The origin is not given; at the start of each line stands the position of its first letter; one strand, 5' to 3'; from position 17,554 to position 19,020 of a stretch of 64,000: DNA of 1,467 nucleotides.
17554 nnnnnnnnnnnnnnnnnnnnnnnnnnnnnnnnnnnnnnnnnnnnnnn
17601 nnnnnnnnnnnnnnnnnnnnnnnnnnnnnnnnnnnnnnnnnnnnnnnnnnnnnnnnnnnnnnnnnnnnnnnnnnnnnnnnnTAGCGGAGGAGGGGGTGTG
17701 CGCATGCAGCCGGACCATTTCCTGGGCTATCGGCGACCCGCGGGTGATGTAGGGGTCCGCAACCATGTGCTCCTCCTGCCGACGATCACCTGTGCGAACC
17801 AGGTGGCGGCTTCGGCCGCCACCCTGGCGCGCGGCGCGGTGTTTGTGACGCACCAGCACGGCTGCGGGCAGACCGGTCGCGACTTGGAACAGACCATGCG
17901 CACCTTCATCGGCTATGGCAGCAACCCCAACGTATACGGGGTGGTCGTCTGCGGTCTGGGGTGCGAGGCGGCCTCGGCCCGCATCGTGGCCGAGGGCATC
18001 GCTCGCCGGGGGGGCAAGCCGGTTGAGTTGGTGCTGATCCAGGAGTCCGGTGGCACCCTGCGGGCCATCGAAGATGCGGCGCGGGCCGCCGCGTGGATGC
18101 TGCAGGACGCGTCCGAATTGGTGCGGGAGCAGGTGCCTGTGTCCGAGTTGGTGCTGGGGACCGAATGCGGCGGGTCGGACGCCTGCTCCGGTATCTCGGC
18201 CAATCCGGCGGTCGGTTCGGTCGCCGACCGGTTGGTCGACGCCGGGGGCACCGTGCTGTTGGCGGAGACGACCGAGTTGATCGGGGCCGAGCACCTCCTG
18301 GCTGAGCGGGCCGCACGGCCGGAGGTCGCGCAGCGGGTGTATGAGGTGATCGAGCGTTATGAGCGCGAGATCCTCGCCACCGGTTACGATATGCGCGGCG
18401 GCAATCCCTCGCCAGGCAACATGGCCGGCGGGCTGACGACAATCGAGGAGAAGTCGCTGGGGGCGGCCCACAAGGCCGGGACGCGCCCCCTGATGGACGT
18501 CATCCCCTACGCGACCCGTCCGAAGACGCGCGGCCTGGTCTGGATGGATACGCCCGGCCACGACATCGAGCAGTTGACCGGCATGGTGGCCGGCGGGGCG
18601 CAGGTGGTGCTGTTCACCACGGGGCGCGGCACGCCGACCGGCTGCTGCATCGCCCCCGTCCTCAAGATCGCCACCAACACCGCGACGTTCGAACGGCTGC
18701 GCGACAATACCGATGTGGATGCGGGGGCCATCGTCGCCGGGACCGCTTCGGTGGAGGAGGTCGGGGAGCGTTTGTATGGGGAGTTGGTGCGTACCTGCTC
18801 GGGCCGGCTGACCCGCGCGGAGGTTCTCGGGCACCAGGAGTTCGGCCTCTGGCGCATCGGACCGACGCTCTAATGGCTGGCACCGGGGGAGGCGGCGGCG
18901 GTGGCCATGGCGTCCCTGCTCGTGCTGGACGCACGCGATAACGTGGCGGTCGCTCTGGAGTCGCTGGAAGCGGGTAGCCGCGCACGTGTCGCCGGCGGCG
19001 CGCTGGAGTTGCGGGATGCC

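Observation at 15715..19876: TPP riboswitch controls thiC together with a split UxaA-like dehydratase and a cyclase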

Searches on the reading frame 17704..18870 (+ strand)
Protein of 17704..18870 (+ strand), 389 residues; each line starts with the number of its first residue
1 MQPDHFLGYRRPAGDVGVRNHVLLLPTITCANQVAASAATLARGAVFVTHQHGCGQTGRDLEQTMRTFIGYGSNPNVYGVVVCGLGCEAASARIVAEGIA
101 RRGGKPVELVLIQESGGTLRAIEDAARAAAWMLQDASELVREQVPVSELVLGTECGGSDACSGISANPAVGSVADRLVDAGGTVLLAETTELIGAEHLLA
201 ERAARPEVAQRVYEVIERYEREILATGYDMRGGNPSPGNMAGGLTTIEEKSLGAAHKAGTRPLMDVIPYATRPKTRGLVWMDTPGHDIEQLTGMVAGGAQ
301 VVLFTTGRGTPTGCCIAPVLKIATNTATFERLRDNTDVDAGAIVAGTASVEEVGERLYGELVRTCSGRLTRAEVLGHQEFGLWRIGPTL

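Call 7: search_protein_families(library=pfam, proteins=[window:17704-18870:+])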
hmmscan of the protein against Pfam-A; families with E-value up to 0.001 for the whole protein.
window:17704-18870:+ (389 aa): 2 families
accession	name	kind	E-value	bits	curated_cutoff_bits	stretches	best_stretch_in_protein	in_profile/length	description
PF20629.2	GD_AH_C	-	1.1e-99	333.2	26.8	1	146-387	1-241/242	D-galactarate/Altronate dehydratase, C-terminal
PF04295.18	GD_AH_second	-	3.3e-38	131.2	27.3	1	8-136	1-135/136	D-galactarate dehydratase/Altronate hydrolase, second domain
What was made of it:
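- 17704..18873 (+): UxaA/GarD-superfamily dehydratase, large (catalytic) subunit, 389 aa ('UxaL'). Pfam GD_AH_second plus GD_AH_C (call 7).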

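Call 8: search_protein_families(library=ncbifam, proteins=[window:17704-18870:+])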
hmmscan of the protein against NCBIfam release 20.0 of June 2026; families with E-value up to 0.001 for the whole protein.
window:17704-18870:+ (389 aa): 1 family
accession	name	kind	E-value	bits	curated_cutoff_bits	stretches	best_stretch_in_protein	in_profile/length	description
TIGR03248.1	galactar-dH20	equivalog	1.4e-75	254.8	730.85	1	6-371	107-488/507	galactarate dehydratase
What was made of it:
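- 17704..18873 (+): It falls below the galactarate dehydratase equivalog cut-off (255 vs 731 bits, call 8).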

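Call 9: find_homologous_proteins(query=window:17704-18870:+, max_evalue=1e-20)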
Query window:17704-18870:+ (389 aa): 7987 proteins with E <= 1e-20 among 8000 candidates; the best 120 are listed.
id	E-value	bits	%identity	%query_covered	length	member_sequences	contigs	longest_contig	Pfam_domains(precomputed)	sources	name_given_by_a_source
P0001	1.3e-233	793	93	100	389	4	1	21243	PF20629.3,PF04295.19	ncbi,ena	-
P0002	1.5e-206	704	82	99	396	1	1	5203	PF20629.3,PF04295.19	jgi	jgi:altronate dehydratase large subunit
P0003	4.9e-206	702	81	99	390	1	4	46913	PF20629.3,PF04295.19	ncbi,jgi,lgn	jgi:altronate dehydratase large subunit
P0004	5.4e-205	699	81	100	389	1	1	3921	PF20629.3,PF04295.19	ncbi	-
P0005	4.4e-204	696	82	99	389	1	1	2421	PF20629.3,PF04295.19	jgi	-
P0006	8.5e-203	692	81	99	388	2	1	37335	PF20629.3,PF04295.19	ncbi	-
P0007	2.0e-202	690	80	99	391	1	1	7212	PF20629.3,PF04295.19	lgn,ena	-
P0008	2.1e-202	690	80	99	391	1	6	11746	PF20629.3,PF04295.19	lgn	-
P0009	1.5e-201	688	81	99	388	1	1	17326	PF20629.3,PF04295.19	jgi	jgi:altronate dehydratase large subunit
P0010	5.4e-201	686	81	99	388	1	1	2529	PF20629.3,PF04295.19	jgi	jgi:altronate dehydratase large subunit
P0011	3.2e-200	683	79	100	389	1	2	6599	PF20629.3,PF04295.19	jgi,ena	-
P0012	8.6e-199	678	79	100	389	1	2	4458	PF20629.3,PF04295.19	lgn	-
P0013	1.3e-198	678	78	100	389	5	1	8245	PF20629.3,PF04295.19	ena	-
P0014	1.3e-198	678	78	100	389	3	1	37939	PF20629.3,PF04295.19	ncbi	-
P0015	3.0e-197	673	78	99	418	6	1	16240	PF20629.3,PF04295.19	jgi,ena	-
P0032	6.5e-164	564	66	100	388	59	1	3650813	PF20629.3,PF04295.19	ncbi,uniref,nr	ncbi:UxaA family hydrolase [Geobacillus sp. C56-T3]|uniref:UxaA family hydrolase n=1 Tax=Geobacillus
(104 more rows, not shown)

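Call 10: find_related_loci(query=window:17704-18870:+, collection=genome_contigs, flank=10000)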
Query window:17704-18870:+ (389 aa) in genome_contigs; peptide patterns used: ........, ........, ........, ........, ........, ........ (x = any residue, [..] = any of these).
217 stretches matched a pattern; 178 encode a relative of the query (tblastn E <= 1e-3); the best 80 are kept; 80 distinct loci.
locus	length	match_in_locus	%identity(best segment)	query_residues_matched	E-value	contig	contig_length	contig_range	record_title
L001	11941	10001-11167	78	1-389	0e+0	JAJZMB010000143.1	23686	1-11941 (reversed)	MAG: Bacillota bacterium isolate MAS3.bin161 NODE_4259_length_23686_cov_1.767902, whole genome shotgun sequence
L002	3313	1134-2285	74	6-389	0e+0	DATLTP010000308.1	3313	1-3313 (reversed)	MAG TPA_asm: Bacillota bacterium isolate SMAG_U13959 k141_510955, whole genome shotgun sequence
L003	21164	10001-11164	65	2-389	3e-171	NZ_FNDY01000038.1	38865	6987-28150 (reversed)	Paenibacillus naphthalenovorans strain PR-N1, whole genome shotgun sequence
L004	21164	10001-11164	65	1-389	1e-170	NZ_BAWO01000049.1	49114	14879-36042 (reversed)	Parageobacillus caldoxylosilyticus NBRC 107762, whole genome shotgun sequence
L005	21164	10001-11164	66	1-389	2e-170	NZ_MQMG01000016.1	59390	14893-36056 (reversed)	Geobacillus proteiniphilus strain 1017 contig00016, whole genome shotgun sequence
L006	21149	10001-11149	68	6-389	1e-168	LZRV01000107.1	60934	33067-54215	MAG: Paenibacillaceae bacterium ZCTH02-B3 BIN03_NODE5660934111, whole genome shotgun sequence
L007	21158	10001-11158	65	1-389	8e-169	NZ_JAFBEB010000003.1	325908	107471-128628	Brevibacillus fulvus strain DSM 25523 Ga0454042_03, whole genome shotgun sequence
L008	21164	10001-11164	64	1-389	1e-168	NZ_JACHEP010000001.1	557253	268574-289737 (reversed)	Anoxybacteroides tepidamans strain DSM 16325 Ga0415324_01, whole genome shotgun sequence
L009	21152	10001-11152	64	6-389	5e-168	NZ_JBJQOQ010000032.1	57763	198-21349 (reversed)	Brevibacillus sp. B_LB10_24 Scaffold32, whole genome shotgun sequence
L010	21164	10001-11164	64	1-389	1e-167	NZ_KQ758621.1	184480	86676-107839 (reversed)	Fictibacillus enclensis strain NIO-1003 Scaffold5, whole genome shotgun sequence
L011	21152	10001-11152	64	6-389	1e-167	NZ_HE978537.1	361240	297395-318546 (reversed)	Brevibacillus massiliensis strain phR, whole genome shotgun sequence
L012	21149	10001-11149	66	6-389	1e-167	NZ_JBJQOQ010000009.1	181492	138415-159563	Brevibacillus sp. B_LB10_24 Scaffold9, whole genome shotgun sequence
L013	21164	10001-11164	67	1-389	4e-167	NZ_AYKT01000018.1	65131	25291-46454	Geobacillus thermodenitrificans subsp. thermodenitrificans DSM 465 contig21, whole genome shotgun sequence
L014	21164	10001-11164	67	1-389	5e-167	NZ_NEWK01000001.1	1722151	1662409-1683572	Geobacillus thermocatenulatus strain BGSC 93A1 Contig_1, whole genome shotgun sequence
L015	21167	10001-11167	64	1-389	3e-166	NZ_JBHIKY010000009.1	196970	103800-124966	Alteribacillus sp. HJP-4 Scaffold9, whole genome shotgun sequence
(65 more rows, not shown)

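Call 12: find_encoding_contigs(protein=P0001, flank=10000, max_places=3)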
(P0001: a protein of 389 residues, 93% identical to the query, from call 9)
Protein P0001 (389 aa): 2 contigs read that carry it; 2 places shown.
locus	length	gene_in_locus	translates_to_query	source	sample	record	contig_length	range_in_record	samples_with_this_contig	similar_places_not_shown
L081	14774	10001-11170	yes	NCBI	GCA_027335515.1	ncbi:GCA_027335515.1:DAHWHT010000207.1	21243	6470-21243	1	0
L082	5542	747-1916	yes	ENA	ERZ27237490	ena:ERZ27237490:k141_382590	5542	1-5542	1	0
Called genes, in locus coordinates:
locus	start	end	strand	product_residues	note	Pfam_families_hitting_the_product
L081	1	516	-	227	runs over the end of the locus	PF06508:QueC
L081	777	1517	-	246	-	PF04055:Radical_SAM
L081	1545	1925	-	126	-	PF01242:PTPS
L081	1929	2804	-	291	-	PF01261:AP_endonuc_2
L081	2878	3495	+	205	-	-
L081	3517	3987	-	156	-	PF04284:DUF441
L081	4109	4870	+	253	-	PF02679:ComA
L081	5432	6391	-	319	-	PF00389:2-Hacid_dh, PF02826:2-Hacid_dh_C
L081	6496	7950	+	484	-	-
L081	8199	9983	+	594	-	PF13667:ThiC-associated, PF01964:ThiC_Rad_SAM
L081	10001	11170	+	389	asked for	PF04295:GD_AH_second, PF20629:GD_AH_C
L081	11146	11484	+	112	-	PF08666:SAF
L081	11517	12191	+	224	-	PF04199:Cyclase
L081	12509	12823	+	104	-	-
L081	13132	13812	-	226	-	-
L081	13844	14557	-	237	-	PF02012:BNR (faint)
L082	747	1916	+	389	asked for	PF04295:GD_AH_second, PF20629:GD_AH_C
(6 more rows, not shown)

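Call 13: find_encoding_contigs(protein=P0003, flank=10000, max_places=4)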
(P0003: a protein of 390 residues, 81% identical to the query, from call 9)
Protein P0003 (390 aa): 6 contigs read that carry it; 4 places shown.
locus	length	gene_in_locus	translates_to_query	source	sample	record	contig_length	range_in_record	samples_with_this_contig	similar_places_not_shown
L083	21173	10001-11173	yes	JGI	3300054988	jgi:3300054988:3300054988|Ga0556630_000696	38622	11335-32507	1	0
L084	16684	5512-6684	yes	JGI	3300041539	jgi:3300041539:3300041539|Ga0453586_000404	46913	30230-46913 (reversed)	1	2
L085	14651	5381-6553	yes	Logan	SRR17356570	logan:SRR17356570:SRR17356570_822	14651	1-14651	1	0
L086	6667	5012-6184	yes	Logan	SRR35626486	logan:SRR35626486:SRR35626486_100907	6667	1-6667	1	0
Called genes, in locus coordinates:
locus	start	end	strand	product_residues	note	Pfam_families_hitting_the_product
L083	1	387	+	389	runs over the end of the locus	-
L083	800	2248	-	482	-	PF13416:SBP_bac_8 (faint)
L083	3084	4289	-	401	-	PF04734:Ceramidase_alk (faint)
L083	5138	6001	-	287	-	-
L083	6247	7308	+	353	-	PF01408:GFO_IDH_MocA, PF03447:NAD_binding_3, PF02894:GFO_IDH_MocA_C, PF22725:GFO_IDH_MocA_C3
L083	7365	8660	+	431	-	PF13506:Glyco_transf_21, PF00535:Glycos_transf_2, PF13641:Glyco_tranf_2_3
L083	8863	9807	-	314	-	PF00294:PfkB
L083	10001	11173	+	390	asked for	PF04295:GD_AH_second, PF20629:GD_AH_C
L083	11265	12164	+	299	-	PF01557:FAA_hydrolase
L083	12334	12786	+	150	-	PF14489:QueF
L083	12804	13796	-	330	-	PF06574:FAD_syn, PF01467:CTP_transf_like (weak), PF01687:Flavokinase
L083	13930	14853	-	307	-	PF01509:TruB_N, PF16198:TruB_C_2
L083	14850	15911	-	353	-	PF01368:DHH, PF02272:DHHA1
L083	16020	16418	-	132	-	PF02033:RBFA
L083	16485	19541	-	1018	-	PF04760:IF2_N (weak), PF00009:GTP_EFTU, PF00025:Arf (weak), PF01926:MMR_HSR1, PF02421:FeoB_N (weak), PF22042:EF-G_D2, PF11987:IF-2, PF03144:GTP_EFTU_D2 (weak)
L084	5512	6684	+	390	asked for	PF04295:GD_AH_second, PF20629:GD_AH_C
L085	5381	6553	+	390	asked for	PF04295:GD_AH_second, PF20629:GD_AH_C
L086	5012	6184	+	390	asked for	PF04295:GD_AH_second, PF20629:GD_AH_C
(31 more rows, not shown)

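Call 14: find_encoding_contigs(protein=P0006, flank=10000, max_places=3)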
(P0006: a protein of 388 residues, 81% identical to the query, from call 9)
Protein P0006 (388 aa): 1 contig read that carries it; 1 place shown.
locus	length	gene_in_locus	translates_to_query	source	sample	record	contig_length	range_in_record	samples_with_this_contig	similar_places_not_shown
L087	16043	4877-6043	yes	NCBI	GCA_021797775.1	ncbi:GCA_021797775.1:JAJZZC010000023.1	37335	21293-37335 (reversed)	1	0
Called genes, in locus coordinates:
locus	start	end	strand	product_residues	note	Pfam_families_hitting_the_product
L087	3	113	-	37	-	?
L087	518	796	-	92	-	PF07978:NIPSNAP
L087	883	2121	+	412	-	PF01408:GFO_IDH_MocA, PF03447:NAD_binding_3, PF02894:GFO_IDH_MocA_C, PF22725:GFO_IDH_MocA_C3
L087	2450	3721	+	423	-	PF13506:Glyco_transf_21, PF13641:Glyco_tranf_2_3, PF00535:Glycos_transf_2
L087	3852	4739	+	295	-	-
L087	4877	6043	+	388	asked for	PF04295:GD_AH_second, PF20629:GD_AH_C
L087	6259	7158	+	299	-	PF01557:FAA_hydrolase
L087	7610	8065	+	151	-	PF14489:QueF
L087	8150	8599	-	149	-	-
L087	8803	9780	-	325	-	PF06574:FAD_syn, PF01687:Flavokinase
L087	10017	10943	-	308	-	PF01509:TruB_N, PF16198:TruB_C_2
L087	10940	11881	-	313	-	PF01368:DHH, PF02272:DHHA1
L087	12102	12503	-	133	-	PF02033:RBFA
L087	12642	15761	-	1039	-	PF04760:IF2_N (weak), PF00009:GTP_EFTU, PF00025:Arf (weak), PF01926:MMR_HSR1, PF02421:FeoB_N (faint), PF22042:EF-G_D2, PF11987:IF-2, PF03144:GTP_EFTU_D2 (weak)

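Call 28: find_related_loci(query=window:17704-18870:+, collection=metagenome_contigs, flank=8000)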
Query window:17704-18870:+ (389 aa) in metagenome_contigs; peptide patterns used: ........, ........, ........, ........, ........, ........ (x = any residue, [..] = any of these).
134 stretches matched a pattern; 85 encode a relative of the query (tblastn E <= 1e-3); the best 80 are kept; 80 distinct loci.
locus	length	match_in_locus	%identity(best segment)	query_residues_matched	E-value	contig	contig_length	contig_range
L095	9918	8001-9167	79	1-389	0e+0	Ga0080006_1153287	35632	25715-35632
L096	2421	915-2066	82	6-389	0e+0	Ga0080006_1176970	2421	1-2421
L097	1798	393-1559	79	1-389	0e+0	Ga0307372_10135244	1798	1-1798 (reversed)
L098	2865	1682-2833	78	6-389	0e+0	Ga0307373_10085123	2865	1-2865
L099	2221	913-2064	74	6-389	0e+0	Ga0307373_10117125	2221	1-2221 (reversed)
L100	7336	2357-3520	66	1-389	3e-171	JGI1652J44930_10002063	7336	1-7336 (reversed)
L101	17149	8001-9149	68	6-389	2e-170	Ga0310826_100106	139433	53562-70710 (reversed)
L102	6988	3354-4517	65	1-389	2e-171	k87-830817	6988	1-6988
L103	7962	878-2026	68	6-389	6e-170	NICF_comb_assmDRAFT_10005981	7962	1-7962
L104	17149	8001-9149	67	6-389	1e-169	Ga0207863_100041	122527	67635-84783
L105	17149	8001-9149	66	6-389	2e-169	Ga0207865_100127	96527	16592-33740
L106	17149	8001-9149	68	6-389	6e-169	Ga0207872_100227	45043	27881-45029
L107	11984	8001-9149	67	6-389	7e-169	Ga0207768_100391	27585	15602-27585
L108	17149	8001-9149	67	6-389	3e-168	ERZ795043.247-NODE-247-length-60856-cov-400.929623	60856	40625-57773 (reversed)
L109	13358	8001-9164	67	1-389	6e-168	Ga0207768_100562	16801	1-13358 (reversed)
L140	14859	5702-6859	58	5-389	3e-149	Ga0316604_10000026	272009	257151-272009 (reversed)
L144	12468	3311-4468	58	5-389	1e-144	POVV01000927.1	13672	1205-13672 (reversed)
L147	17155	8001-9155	57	6-389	5e-142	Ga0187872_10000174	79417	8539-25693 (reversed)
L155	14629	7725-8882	58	5-389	4e-139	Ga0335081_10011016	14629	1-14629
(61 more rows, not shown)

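Call 39: find_encoding_contigs(protein=P0032, flank=9000, max_places=1)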
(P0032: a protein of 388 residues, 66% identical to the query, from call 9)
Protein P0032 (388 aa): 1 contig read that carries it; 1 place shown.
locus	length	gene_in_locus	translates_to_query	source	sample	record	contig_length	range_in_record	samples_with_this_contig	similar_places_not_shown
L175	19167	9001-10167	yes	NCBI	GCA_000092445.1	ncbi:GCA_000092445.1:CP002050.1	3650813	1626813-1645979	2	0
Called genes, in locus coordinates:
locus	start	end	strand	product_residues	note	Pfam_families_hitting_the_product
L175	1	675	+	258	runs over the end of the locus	PF09339:HTH_IclR, PF01614:IclR_C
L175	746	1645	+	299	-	PF01557:FAA_hydrolase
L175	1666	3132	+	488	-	PF00171:Aldedh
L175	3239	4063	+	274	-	PF02540:NAD_synthase, PF00733:Asn_synthase, PF06508:QueC (weak)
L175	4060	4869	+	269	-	PF00731:AIRC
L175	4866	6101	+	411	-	PF01969:Ni_insertion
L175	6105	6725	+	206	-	PF03824:NicO (weak)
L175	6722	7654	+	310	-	PF00701:DHDPS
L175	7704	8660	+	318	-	PF01136:Peptidase_U32 (weak)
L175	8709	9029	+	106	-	PF08666:SAF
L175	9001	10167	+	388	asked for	PF04295:GD_AH_second, PF20629:GD_AH_C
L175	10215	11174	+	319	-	PF00294:PfkB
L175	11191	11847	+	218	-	PF01081:Aldolase, PF02581:TMP-TENI (faint)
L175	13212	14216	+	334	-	PF00389:2-Hacid_dh, PF02826:2-Hacid_dh_C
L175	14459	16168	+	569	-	PF00989:PAS, PF08448:PAS_4 (weak), PF13188:PAS_8 (weak), PF13426:PAS_9 (weak), PF00158:Sigma54_activat, PF14532:Sigma54_activ_2, PF25601:AAA_lid_14, PF02954:HTH_8, +5 more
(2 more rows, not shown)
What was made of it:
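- Geobacillus has SAF-UxaL-KDG-kinase-type PfkB-Eda-type aldolase (call 39).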

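Call 52: search_protein_families(library=pfam, proteins=[L144:986-1948:+, L144:2013-3305:+, L144:5025-6260:+, L144:6711-8330:+, L140:7194-7937:+, L140:8195-9628:+, L140:3478-5400:-, L155:6210-7616:-, L155:9516-10196:+, L147:9525-10280:-], max_evalue=0.001)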
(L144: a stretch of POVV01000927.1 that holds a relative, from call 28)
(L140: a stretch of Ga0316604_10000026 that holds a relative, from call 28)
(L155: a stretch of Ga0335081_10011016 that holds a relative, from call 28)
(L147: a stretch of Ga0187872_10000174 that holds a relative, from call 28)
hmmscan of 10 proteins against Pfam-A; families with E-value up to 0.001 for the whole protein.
L144:986-1948:+ (321 aa): 1 family
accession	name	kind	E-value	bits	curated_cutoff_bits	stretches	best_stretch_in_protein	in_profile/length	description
PF03180.19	Lipoprotein_9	-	3.1e-94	315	27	1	86-321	1-236/236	NlpA lipoprotein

L144:2013-3305:+ (431 aa): 2 families
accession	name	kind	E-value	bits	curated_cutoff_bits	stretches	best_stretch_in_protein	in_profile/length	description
PF09861.14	Lar_N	-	5.2e-59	199.3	23.3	1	8-209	1-202/204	Lactate racemase N-terminal domain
PF21113.2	LarA_C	-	4.5e-10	40.1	25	1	273-411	4-145/152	Lactate racemase C-terminal domain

L144:5025-6260:+ (412 aa): 1 family
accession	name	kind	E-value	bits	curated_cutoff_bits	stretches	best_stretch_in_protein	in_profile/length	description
PF02073.20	Peptidase_M29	-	2.2e-172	573.9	27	1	6-410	2-406/406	Thermophilic metalloprotease (M29)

L144:6711-8330:+ (540 aa): 12 families
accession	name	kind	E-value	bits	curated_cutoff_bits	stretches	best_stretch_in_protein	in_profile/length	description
PF00005.33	ABC_tran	-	9.2e-41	140.1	25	3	306-429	3-137/137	ABC transporter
PF13304.12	AAA_21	-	1.6e-14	55.1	27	0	32-51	3-22/304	AAA domain, putative AbiEii toxin, Type IV TA system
PF12848.13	ABC_tran_Xtn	-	5.7e-14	52.4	25.9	1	165-243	1-75/85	ABC transporter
PF00006.31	ATP-synt_ab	-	1.5e-08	35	29.5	1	309-385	9-89/213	ATP synthase alpha/beta family, nucleotide-binding domain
PF02463.25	SMC_N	-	3.4e-07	30.3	40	0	96-160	135-205/220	RecF/RecN/SMC N terminal domain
PF13555.12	AAA_29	-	3.7e-07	30.2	27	0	29-54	23-48/61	P-loop containing region of AAA domain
PF13521.12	AAA_28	-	0.00012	22.7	27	0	318-371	3-55/164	AAA domain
PF03193.22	RsgA_GTPase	-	0.00012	22.4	30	0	312-336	104-128/174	RsgA GTPase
PF13401.12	AAA_22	-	0.00013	22.7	27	0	318-443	9-108/130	AAA domain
PF01926.29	MMR_HSR1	-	0.00031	21.3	21.9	0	30-50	1-21/113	50S ribosome-binding GTPase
PF13191.12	AAA_16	-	0.00035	21.5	32.6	0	319-443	29-156/167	AAA ATPase domain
PF13476.12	AAA_23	-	0.00094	20.3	27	0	318-334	23-39/201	AAA domain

L140:7194-7937:+ (248 aa): 4 families
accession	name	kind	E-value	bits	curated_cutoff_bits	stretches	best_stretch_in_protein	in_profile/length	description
PF13561.12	adh_short_C2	-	2.5e-57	194.6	27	1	18-247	7-236/236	Enoyl-(Acyl carrier protein) reductase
PF00106.31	adh_short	-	8.9e-53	179.1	26.6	1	8-201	1-192/195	short chain dehydrogenase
PF08659.16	KR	-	2.5e-17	63.8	22.6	1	11-172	4-162/180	KR domain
PF23441.1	SDR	-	1.1e-07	31.9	27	1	11-246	11-255/258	SDR-like rossmann domain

L140:8195-9628:+ (478 aa): 2 families
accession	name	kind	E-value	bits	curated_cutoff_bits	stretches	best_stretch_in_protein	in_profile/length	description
PF02646.22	RmuC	-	9.1e-78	261.7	26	1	157-446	1-288/291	RmuC family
PF04513.17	Baculo_PEP_C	-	0.00046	20.7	38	0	142-218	30-106/140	Baculovirus polyhedron envelope protein, PEP, C terminus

L140:3478-5400:- (640 aa): 13 families
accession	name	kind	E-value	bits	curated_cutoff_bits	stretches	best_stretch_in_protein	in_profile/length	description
PF00158.32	Sigma54_activat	-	4.9e-68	228.5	20.2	1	329-495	2-167/168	Sigma-54 interaction domain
PF06506.16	PrpR_N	-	3.2e-34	118.4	29.1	1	26-196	5-167/167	Propionate catabolism activator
PF25601.1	AAA_lid_14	-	1.5e-20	73.2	27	1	501-563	1-63/87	AAA+ ATPase lid domain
PF14532.12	Sigma54_activ_2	-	5.5e-14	53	25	1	345-499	17-137/138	Sigma-54 interaction domain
PF00989.32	PAS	-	9.7e-08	32.4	22.6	1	202-252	2-52/113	PAS fold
PF13426.13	PAS_9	-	8.6e-07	29.6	27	1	212-300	2-101/103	PAS domain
PF07728.20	AAA_5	-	1.4e-06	28.7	22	1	352-471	2-123/139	AAA domain (dynein-related subfamily)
PF01078.27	Mg_chelatase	-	2.2e-06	27.7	20.3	1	404-470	89-157/207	Magnesium chelatase, subunit ChlI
PF00004.35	AAA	-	9.3e-06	26.6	21.2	1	352-485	1-126/131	ATPase family associated with various cellular activities (AAA)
PF02954.25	HTH_8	-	1.6e-05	25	22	1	598-631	4-37/42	Bacterial regulatory protein, Fis family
PF13188.13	PAS_8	-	2.1e-05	24.7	21.8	1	201-255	1-52/65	PAS domain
PF13596.12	PAS_10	-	2.6e-05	25.2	22.1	1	210-301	8-106/106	PAS domain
PF13551.12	HTH_29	-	0.00065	20.2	28.1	0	601-635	1-35/64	Winged helix-turn helix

L155:6210-7616:- (468 aa): 2 families
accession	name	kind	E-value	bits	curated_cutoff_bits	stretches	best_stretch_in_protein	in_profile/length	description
PF13660.11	DUF4147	-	3.6e-79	266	23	1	39-271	2-233/234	Domain of unknown function (DUF4147)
PF05161.18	MOFRL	-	6.1e-44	149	28.3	1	356-461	1-106/106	MOFRL family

L155:9516-10196:+ (227 aa): 0 families

L147:9525-10280:- (251 aa): 1 family
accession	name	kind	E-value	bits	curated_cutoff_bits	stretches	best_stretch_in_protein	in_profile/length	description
PF04773.18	FecR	-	7.1e-06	26.8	24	1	76-171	1-95/97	FecR protein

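Call 55: search_solved_structures(query=window:17704-18870:+, max_evalue=0.001)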
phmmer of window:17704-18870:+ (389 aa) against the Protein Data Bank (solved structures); distinct sequences matched with E-value up to 0.001: 1.
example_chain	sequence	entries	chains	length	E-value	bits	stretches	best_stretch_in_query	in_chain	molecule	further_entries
6u7l_A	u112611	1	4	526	1.9e-64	221.4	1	6-369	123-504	Galactarate dehydratase (L-threo-forming)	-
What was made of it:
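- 17704..18873 (+): Closest solved structure is GarD 6u7l, E 1.9e-64 (call 55).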
